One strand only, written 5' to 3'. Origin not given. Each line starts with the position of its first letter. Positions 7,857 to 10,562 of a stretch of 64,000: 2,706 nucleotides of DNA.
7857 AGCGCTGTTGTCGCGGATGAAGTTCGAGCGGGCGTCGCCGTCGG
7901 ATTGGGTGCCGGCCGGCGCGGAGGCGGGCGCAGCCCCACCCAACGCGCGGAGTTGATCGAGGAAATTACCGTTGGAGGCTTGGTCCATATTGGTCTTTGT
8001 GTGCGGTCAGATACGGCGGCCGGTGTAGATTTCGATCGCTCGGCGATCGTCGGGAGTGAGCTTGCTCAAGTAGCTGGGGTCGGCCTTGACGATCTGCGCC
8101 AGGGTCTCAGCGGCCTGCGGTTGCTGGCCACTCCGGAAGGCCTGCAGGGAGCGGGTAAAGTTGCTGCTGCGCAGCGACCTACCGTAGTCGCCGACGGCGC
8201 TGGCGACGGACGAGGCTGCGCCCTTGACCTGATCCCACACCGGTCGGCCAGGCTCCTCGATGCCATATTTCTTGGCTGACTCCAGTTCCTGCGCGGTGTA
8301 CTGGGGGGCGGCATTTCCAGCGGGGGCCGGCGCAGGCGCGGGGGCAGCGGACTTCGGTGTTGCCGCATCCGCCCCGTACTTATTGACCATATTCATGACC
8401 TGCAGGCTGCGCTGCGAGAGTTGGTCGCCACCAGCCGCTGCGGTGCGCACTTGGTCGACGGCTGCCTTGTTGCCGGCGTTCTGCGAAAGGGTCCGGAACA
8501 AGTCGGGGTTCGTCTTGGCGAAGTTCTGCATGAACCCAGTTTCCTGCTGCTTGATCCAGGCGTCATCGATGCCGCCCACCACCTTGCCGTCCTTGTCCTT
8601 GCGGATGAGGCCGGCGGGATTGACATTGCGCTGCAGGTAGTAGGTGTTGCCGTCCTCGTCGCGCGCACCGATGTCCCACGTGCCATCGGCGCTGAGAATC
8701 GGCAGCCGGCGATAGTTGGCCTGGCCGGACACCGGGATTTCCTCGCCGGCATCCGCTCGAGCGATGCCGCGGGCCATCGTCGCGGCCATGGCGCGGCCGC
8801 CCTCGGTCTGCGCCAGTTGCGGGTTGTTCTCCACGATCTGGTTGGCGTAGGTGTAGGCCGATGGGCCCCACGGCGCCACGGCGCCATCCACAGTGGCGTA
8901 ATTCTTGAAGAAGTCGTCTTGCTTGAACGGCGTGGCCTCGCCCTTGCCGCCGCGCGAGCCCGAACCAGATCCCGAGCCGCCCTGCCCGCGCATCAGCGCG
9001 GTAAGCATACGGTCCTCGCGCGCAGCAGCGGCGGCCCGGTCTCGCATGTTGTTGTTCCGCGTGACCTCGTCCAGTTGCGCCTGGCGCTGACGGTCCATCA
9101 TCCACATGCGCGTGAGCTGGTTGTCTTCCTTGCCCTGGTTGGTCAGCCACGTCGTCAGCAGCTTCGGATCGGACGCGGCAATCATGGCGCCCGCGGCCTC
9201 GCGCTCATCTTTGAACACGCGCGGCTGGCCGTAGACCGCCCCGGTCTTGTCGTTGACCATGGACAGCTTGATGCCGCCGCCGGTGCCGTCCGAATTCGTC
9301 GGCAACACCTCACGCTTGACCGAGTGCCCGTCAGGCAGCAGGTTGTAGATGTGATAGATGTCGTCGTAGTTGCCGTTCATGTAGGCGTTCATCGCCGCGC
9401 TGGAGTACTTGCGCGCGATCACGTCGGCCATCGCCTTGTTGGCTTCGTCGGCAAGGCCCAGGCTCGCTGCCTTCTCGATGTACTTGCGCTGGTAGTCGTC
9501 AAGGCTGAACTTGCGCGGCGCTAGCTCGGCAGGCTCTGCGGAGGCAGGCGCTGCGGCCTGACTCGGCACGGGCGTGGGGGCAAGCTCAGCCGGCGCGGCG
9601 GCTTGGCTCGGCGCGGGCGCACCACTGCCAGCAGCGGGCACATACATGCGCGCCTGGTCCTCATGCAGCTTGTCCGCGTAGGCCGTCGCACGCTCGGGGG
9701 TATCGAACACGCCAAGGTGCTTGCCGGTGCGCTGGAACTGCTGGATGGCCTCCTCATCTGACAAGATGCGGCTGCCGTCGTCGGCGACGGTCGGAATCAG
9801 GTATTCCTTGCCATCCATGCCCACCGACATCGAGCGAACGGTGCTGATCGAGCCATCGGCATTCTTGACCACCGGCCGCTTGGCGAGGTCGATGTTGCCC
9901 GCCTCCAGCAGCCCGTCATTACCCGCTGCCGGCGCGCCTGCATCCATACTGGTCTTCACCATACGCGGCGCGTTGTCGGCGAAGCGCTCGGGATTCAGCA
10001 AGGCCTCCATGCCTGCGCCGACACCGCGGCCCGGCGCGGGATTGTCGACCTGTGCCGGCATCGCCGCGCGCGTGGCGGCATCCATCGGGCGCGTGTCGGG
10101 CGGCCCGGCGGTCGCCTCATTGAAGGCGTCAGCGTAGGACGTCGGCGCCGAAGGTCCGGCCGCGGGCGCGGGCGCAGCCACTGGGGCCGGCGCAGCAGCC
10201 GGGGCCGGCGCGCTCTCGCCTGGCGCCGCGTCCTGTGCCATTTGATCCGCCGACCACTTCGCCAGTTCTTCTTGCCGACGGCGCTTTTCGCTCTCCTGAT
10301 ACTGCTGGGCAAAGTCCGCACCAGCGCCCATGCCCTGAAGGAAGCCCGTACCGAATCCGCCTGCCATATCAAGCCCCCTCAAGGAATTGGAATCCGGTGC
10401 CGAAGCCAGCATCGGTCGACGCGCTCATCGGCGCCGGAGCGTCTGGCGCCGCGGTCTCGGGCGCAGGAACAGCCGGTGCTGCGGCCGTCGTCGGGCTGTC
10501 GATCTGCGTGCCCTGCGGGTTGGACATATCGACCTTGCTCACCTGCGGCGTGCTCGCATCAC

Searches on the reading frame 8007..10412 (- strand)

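Call 9: search_protein_families(library=phrogs, proteins=[window:8007-10412:-], max_evalue=0.01)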
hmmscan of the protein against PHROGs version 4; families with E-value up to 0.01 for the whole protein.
window:8007-10412:- (801 aa): 0 families

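Call 84: search_protein_families(library=pfam, proteins=[window:8007-10412:-], max_evalue=0.1)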
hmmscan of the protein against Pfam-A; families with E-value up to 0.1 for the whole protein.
window:8007-10412:- (801 aa): 1 family
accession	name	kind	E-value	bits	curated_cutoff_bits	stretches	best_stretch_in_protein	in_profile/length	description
PF09280.16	XPC-binding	-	0.007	16.4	26.4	0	627-646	27-46/57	XPC-binding domain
